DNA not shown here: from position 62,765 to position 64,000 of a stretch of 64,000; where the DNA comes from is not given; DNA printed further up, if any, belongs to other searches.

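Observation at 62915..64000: Sigma-70-family sigma factor encoded by the phage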

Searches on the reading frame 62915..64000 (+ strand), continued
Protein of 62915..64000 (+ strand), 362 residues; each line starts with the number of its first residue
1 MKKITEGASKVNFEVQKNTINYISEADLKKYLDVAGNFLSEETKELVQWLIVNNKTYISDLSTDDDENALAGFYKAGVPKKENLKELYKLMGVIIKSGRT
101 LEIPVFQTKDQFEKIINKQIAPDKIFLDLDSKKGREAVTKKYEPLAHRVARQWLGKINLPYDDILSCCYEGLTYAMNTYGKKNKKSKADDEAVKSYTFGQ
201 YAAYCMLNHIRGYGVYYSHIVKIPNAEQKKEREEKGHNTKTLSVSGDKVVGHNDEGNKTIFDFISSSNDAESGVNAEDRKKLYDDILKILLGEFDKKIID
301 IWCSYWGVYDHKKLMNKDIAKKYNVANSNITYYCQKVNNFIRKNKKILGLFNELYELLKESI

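Call 31: search_protein_families(library=ncbifam, alignment_id=A1, max_evalue=0.01)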
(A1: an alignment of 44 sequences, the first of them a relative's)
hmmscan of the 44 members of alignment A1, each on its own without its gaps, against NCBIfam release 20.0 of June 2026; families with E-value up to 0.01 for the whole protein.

A. member 1, P0001 (386 aa): 1 family
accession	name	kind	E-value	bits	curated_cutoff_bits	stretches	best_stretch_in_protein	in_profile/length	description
TIGR02937.1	sigma70-ECF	superfamily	3.3e-05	23.6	42.9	1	135-342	3-162/165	sigma-70 family RNA polymerase sigma factor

B. families by the number of members that match (of 44 scanned): 49 families (the first 25 are shown)
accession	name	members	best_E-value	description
TIGR02937.1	sigma70-ECF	43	1.2e-14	sigma-70 family RNA polymerase sigma factor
NF005644.0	PRK07408.1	36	4.4e-09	RNA polymerase sigma factor SigF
TIGR02393.1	RpoD_Cterm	26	2e-12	RNA polymerase sigma factor RpoD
TIGR02846.1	spore_sigmaK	17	3.7e-09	RNA polymerase sporulation sigma factor SigK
TIGR02394.1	rpoS_proteo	16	5.3e-13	RNA polymerase sigma factor RpoS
TIGR02997.1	Sig70-cyanoRpoD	16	1.7e-11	RNA polymerase sigma factor, RpoD/SigA family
TIGR02980.1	SigBFG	16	2e-10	SigB/SigF/SigG family RNA polymerase sigma factor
NF005920.0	PRK07921.1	13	1.4e-09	RNA polymerase sigma factor SigB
NF004207.0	PRK05657.1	12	1.6e-10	RNA polymerase sigma factor RpoS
TIGR02479.1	FliA_WhiG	12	1.9e-08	FliA/WhiG family RNA polymerase sigma factor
NF004615.0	PRK05949.1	12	3.8e-07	RNA polymerase sigma factor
NF004471.0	PRK05803.1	10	7.5e-09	RNA polymerase sporulation sigma factor SigK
NF005413.0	PRK06986.1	10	2.4e-08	RNA polymerase sigma factor FliA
NF005643.0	PRK07406.1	10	5.2e-08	RNA polymerase sigma factor RpoD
NF006666.0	PRK09210.1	10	3.8e-07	RNA polymerase sigma factor RpoD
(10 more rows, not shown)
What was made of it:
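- On Sigma-70 family (TIGR02937 superfamily / Pfam Sigma70_r2 plus r4): TIGR02937 hits 43 of 44, best 1.2e-14 (call 31).
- Closest known: Group 4. Different: In sequence it scores best with group 3 and group 1 models (SigF 36 of 44, RpoD_Cterm 26 of 44, RpoS, SigK; call 31).
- Checked: 43 of 44 members hit TIGR02937 (best 1.2e-14) and 36 of 44 hit SigF (call 31).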

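Call 34: list_cluster_members(proteins=[P0001, P0014, P0024, P0035, P0046, P0042, P0048])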
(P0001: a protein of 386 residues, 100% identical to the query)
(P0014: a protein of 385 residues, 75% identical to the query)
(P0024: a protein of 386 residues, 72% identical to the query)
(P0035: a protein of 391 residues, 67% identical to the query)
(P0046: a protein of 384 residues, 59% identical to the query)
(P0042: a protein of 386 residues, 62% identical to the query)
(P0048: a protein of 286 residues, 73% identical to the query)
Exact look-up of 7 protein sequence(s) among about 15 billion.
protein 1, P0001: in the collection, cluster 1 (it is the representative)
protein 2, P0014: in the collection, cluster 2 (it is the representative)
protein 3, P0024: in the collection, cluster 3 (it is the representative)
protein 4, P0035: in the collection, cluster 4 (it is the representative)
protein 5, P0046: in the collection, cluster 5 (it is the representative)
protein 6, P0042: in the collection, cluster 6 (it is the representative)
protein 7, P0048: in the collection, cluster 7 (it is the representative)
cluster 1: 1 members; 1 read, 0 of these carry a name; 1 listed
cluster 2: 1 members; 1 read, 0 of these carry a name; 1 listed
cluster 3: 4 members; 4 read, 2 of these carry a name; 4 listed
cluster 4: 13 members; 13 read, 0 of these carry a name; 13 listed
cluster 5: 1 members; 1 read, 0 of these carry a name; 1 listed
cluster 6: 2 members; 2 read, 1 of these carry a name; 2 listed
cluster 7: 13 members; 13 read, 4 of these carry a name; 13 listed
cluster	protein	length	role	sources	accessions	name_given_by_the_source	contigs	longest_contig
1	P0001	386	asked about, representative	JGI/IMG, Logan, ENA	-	-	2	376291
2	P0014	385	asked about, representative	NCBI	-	-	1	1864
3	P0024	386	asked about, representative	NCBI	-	-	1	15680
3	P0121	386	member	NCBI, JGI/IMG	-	DNA-directed RNA polymerase specialized sigma subunit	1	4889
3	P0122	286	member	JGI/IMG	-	DNA-directed RNA polymerase specialized sigma subunit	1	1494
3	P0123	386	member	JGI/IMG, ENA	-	-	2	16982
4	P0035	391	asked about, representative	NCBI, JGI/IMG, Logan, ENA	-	-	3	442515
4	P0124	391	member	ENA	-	-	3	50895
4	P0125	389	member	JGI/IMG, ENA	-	-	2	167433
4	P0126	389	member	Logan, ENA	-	-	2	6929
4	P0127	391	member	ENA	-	-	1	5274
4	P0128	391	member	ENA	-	-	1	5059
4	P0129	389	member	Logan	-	-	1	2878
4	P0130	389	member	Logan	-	-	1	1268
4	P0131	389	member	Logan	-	-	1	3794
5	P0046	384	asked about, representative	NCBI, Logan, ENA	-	-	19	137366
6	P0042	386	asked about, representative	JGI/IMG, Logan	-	RNA polymerase sigma factor (sigma-70 family)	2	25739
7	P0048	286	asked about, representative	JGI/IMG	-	DNA-directed RNA polymerase specialized sigma subunit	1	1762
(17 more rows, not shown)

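Call 35: find_related_loci(query=A1, collection=viral_contigs, flank=10000)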
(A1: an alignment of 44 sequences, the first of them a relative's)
Query A1 (386 aa) in viral_contigs; peptide patterns used: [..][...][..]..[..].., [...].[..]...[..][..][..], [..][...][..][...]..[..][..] (x = any residue, [..] = any of these).
599 stretches matched a pattern (row limit reached: there are more); 7 encode a relative of the query (tblastn E <= 1e-3); 6 distinct loci.
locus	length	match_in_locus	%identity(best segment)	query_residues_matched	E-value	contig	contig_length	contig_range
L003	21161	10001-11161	66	1-386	1e-173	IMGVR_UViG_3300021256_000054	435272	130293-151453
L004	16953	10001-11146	40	1-369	3e-82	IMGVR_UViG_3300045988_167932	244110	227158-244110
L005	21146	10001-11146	40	1-369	3e-82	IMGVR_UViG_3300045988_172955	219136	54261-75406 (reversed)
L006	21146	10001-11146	39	1-369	9e-81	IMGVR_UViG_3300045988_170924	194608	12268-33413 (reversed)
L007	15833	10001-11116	51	1-367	1e-120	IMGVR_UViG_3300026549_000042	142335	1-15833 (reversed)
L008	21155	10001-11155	72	1-386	0e+0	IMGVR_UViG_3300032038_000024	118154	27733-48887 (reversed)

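Call 61: find_encoding_contigs(protein=P0113, flank=10000, max_places=1)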
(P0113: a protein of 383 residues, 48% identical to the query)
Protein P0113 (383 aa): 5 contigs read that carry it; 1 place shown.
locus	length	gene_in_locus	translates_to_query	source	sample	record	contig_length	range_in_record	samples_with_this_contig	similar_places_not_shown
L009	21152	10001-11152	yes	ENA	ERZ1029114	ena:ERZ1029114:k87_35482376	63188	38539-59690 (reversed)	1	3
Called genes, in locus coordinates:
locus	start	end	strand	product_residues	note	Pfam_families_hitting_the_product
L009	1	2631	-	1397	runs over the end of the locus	-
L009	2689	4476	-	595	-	PF00270:DEAD, PF04851:ResIII, PF18766:SWI2_SNF2 (weak), PF00271:Helicase_C (weak)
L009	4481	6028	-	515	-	PF01697:Glyco_transf_92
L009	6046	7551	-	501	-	PF18922:DUF5672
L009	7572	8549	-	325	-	PF02086:MethyltransfD12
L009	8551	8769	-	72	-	-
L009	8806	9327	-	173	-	-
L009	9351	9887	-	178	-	-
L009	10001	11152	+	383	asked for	PF04542:Sigma70_r2 (faint)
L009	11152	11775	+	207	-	PF03382:DUF285, PF13306:LRR_5 (faint), PF03382:DUF285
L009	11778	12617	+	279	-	-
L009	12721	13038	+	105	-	-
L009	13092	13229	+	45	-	-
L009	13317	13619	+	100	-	-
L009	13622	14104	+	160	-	-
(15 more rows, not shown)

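Call 62: find_encoding_contigs(protein=P0052, flank=10000, max_places=1)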
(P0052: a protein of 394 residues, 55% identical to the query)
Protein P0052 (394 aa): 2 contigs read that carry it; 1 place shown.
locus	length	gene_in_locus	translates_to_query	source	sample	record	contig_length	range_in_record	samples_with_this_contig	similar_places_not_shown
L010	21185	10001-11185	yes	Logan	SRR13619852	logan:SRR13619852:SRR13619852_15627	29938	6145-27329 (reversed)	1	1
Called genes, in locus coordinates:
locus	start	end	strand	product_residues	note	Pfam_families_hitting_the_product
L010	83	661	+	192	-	-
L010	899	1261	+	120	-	-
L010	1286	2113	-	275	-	-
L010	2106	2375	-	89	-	-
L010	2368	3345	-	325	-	PF02086:MethyltransfD12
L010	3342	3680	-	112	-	-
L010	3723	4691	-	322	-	-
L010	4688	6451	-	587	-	PF00270:DEAD, PF04851:ResIII, PF18766:SWI2_SNF2, PF00271:Helicase_C (weak)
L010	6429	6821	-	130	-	PF02481:DNA_processg_A (weak), PF10686:YAcAr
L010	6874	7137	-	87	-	-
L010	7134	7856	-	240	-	-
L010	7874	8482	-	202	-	PF01223:Endonuclease_NS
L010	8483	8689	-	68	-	-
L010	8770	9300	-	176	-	-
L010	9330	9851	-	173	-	-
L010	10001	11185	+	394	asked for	-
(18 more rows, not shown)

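Call 63: find_encoding_contigs(protein=P0043, flank=10000, max_places=1)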
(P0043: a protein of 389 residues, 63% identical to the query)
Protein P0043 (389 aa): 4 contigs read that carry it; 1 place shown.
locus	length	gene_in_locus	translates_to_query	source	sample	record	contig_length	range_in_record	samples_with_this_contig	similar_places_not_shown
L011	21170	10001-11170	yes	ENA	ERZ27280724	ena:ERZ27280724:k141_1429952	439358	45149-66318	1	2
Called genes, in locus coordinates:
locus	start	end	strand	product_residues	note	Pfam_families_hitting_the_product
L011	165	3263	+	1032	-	-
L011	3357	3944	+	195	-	-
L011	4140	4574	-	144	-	PF03013:Pyr_excise (weak)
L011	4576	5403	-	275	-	-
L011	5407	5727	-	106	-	-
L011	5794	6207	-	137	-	PF03819:MazG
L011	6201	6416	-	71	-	-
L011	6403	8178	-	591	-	PF00270:DEAD, PF04851:ResIII, PF18766:SWI2_SNF2 (faint), PF00271:Helicase_C (weak)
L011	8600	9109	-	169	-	-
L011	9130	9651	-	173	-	-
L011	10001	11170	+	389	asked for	-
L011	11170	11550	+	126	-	-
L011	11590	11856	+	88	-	-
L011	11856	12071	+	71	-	-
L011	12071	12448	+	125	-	-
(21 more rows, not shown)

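Call 64: find_encoding_contigs(protein=P0106, flank=10000, max_places=1)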
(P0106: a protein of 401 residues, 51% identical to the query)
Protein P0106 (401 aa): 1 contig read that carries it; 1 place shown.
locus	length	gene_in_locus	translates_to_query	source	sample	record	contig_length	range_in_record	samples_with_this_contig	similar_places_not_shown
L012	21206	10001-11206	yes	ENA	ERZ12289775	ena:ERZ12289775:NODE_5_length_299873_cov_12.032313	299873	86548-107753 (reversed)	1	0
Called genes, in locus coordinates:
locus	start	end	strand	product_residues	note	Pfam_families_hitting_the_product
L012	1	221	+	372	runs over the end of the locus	-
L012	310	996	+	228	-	-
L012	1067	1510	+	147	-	-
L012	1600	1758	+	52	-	-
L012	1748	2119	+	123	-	-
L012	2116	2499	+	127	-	-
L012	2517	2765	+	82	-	-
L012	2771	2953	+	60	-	-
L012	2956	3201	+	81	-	-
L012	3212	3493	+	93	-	-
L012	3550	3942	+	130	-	-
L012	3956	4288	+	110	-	-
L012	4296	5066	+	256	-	-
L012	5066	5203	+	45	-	-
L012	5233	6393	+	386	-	PF03054:tRNA_Me_trans, PF20259:tRNA_Me_trans_M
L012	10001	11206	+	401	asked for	-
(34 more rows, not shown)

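Call 71: find_related_loci(query=A1, collection=genome_contigs, flank=3000)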
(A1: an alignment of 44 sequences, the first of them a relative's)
Query A1 (386 aa) in genome_contigs; peptide patterns used: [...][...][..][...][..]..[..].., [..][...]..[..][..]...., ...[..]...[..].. (x = any residue, [..] = any of these).
140 stretches matched a pattern; 2 encode a relative of the query (tblastn E <= 1e-3); 2 distinct loci.
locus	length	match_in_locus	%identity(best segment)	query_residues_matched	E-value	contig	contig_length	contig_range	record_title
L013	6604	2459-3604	40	1-369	2e-83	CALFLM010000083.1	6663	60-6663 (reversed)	MAG TPA_asm: uncultured Romboutsia sp. isolate ERR318708_bin.34_CONCOCT_v1.1_MAG genome assembly, contig: ERZ1764602.444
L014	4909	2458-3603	40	1-369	1e-83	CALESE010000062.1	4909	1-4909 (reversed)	MAG TPA_asm: uncultured Romboutsia sp. isolate ERR318703_bin.113_CONCOCT_v1.1_MAG genome assembly, contig: ERZ1764592.11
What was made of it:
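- Two relatives sit on short contigs binned as 'uncultured Romboutsia' MAGs (call 71).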
